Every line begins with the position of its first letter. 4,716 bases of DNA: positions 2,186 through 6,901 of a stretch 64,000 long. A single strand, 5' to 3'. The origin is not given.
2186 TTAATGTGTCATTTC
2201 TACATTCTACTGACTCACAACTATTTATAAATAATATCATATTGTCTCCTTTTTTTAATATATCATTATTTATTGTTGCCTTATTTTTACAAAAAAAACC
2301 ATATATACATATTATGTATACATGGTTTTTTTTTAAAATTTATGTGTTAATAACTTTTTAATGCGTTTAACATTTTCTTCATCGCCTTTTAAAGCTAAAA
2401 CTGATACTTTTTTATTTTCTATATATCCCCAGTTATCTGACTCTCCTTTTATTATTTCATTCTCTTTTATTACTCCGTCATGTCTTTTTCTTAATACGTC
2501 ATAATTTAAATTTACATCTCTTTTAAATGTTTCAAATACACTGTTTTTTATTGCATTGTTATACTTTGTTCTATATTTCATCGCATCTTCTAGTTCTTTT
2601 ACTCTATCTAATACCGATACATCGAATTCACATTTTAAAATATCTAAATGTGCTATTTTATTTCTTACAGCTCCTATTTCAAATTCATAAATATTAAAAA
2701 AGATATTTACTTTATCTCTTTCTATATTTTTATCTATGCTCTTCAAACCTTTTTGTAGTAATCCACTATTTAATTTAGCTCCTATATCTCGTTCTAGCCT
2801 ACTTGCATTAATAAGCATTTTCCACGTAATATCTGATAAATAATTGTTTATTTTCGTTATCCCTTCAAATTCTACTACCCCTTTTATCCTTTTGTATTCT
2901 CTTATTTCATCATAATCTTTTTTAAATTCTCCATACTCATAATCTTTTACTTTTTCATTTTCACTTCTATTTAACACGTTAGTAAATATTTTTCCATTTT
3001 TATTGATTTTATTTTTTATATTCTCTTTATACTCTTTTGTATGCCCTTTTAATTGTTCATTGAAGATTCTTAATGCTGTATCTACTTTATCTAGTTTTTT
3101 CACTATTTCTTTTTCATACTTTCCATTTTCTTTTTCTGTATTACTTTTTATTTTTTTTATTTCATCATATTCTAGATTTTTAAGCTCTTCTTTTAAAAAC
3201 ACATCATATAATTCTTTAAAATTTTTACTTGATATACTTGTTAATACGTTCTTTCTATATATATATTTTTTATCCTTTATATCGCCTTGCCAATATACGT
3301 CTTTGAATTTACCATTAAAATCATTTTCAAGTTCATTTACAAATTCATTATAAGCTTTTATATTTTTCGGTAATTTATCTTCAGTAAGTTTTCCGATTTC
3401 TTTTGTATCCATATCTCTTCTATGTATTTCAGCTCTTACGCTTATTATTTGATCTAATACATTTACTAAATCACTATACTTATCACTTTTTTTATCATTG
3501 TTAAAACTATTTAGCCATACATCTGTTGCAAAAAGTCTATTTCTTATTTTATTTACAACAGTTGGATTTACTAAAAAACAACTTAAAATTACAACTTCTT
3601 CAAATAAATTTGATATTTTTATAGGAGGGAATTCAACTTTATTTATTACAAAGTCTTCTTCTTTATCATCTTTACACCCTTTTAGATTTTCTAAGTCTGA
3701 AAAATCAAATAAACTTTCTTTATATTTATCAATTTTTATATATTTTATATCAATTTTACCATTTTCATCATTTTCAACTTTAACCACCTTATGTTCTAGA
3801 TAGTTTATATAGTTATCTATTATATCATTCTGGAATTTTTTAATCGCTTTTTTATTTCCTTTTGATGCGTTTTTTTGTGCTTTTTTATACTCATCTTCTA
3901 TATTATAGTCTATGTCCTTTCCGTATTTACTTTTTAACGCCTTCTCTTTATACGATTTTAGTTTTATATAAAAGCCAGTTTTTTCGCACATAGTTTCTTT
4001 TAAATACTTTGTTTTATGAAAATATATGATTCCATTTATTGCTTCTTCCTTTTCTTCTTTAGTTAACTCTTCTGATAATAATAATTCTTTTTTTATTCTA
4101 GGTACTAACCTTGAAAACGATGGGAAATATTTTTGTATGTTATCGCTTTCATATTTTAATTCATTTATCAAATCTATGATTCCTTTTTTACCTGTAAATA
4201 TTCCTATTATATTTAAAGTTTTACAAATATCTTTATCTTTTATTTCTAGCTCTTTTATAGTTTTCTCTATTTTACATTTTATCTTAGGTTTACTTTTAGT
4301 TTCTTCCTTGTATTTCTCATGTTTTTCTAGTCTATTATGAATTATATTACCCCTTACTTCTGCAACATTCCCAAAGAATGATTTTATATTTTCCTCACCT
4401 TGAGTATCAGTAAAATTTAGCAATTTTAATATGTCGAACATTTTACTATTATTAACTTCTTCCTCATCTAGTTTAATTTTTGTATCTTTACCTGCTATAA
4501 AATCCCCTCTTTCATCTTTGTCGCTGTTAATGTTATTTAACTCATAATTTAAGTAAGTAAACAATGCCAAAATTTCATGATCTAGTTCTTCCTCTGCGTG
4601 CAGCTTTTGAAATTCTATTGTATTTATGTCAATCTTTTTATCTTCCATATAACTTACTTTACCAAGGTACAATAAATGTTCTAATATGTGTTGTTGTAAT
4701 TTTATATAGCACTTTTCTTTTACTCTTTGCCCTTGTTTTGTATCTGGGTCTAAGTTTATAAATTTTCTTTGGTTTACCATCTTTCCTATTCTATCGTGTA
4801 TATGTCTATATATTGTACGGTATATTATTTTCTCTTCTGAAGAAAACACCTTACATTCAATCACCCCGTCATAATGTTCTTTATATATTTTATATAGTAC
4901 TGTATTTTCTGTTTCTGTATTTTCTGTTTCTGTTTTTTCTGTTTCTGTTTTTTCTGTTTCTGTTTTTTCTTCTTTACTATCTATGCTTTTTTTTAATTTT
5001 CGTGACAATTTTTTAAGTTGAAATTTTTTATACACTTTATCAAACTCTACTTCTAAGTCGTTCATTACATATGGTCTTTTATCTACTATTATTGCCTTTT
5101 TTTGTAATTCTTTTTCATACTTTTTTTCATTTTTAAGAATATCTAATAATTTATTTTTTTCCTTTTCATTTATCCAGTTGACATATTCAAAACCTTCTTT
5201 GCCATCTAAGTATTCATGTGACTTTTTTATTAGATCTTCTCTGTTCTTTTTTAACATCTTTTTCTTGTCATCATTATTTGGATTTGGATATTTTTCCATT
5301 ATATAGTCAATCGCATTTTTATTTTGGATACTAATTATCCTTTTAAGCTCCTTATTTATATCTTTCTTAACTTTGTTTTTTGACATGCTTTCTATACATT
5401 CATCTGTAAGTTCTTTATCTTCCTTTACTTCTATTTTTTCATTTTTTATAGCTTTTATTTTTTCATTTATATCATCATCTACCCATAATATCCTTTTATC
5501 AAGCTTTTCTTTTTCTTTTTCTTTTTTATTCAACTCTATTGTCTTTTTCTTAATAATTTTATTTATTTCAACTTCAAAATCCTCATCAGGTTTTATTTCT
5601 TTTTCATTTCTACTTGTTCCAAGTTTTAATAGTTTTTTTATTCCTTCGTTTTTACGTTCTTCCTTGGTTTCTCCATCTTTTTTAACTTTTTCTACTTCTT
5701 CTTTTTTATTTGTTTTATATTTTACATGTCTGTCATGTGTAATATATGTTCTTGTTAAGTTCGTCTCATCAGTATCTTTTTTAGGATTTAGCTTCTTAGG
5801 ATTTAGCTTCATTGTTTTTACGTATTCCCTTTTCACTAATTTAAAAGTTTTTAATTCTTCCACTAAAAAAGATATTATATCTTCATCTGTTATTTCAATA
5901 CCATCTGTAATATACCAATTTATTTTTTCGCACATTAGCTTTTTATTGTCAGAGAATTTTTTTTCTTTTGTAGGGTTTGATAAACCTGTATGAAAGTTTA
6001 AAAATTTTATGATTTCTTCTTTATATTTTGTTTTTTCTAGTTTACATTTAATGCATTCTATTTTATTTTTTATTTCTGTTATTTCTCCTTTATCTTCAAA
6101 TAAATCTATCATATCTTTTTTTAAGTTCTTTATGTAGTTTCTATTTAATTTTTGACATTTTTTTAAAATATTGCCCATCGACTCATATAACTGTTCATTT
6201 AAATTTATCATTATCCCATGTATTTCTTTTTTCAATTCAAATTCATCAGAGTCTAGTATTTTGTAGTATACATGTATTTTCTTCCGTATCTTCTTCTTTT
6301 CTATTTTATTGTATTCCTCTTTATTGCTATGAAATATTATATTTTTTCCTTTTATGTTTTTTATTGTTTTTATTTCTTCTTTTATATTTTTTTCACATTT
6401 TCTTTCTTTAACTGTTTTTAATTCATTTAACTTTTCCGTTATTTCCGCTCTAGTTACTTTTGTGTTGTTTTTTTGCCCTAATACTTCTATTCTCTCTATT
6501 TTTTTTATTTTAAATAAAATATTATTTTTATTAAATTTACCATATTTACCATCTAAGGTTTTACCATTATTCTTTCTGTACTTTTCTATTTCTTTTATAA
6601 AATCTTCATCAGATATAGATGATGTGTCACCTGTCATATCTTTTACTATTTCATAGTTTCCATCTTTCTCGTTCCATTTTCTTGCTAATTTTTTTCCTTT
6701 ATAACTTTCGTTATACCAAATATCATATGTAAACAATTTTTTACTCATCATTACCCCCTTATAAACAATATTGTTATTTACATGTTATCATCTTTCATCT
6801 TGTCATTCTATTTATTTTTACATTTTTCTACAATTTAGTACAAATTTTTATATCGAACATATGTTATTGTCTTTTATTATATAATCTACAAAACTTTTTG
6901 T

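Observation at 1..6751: Complete type VI-A (Cas13a/C2c2) RNA-targeting CRISPR-Cas locus with its own adaptation module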

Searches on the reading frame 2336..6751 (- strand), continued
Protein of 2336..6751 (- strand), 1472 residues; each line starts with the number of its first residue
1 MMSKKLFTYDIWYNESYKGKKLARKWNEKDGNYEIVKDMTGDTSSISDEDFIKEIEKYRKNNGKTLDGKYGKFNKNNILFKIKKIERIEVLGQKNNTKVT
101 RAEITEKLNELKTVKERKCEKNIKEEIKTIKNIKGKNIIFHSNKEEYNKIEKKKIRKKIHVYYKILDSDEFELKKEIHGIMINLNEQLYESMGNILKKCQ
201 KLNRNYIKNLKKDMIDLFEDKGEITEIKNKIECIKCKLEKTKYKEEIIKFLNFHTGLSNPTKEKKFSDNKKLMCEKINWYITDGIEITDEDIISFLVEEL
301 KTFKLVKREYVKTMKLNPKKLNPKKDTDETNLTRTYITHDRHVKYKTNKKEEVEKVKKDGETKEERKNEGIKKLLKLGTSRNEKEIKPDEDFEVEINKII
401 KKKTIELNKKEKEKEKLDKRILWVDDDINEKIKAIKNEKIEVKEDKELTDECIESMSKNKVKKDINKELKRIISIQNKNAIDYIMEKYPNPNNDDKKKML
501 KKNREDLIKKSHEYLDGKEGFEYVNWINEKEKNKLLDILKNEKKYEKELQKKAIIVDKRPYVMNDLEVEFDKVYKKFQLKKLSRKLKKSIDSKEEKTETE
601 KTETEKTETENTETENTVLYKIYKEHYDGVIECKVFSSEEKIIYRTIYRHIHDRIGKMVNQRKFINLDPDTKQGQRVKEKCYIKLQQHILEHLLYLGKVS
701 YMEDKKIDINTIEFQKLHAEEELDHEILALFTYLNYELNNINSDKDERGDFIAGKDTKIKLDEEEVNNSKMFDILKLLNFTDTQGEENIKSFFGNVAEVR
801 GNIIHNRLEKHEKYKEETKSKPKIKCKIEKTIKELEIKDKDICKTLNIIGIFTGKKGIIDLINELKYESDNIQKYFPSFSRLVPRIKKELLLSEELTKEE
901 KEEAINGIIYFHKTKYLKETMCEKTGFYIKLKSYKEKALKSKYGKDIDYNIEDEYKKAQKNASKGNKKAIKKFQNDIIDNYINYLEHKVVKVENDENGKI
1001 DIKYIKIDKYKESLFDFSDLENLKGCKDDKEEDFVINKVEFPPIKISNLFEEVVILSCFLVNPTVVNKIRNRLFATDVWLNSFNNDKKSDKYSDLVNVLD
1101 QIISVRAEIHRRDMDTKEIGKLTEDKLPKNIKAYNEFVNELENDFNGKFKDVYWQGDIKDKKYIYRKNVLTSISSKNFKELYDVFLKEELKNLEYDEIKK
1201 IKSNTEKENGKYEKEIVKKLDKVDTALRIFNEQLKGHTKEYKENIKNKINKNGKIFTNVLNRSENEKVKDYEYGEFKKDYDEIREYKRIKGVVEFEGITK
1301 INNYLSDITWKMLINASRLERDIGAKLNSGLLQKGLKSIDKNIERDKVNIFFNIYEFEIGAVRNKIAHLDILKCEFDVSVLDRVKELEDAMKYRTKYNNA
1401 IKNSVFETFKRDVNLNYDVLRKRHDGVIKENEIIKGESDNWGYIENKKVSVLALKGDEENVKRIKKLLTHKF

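Call 91: find_encoding_contigs(protein=P0002, flank=6000, max_places=3)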
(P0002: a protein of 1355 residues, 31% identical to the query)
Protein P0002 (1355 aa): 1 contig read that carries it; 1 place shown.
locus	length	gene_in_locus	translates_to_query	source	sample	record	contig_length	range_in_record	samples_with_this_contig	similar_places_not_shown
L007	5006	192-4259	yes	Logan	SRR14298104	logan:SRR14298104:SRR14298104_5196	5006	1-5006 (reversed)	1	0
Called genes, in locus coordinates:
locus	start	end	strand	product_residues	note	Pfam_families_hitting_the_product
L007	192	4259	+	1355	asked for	-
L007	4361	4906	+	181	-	PF08020:DUF1706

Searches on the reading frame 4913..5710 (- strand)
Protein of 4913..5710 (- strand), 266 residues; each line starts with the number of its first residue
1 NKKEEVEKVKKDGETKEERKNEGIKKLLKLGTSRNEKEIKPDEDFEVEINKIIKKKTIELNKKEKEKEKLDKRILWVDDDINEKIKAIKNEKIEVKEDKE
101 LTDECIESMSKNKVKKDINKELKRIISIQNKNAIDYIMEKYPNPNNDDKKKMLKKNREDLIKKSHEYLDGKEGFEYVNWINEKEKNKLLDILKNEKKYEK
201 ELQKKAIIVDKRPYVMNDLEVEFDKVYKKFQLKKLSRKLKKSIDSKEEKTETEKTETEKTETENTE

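Call 55: search_protein_families(library=pfam, proteins=[window:4913-5710:-], max_evalue=1)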
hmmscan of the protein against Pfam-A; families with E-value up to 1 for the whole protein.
window:4913-5710:- (266 aa): 1 family
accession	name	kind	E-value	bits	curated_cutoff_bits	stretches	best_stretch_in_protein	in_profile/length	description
PF12268.13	DUF3612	-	0.057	14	25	1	71-136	88-151/176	Protein of unknown function (DUF3612)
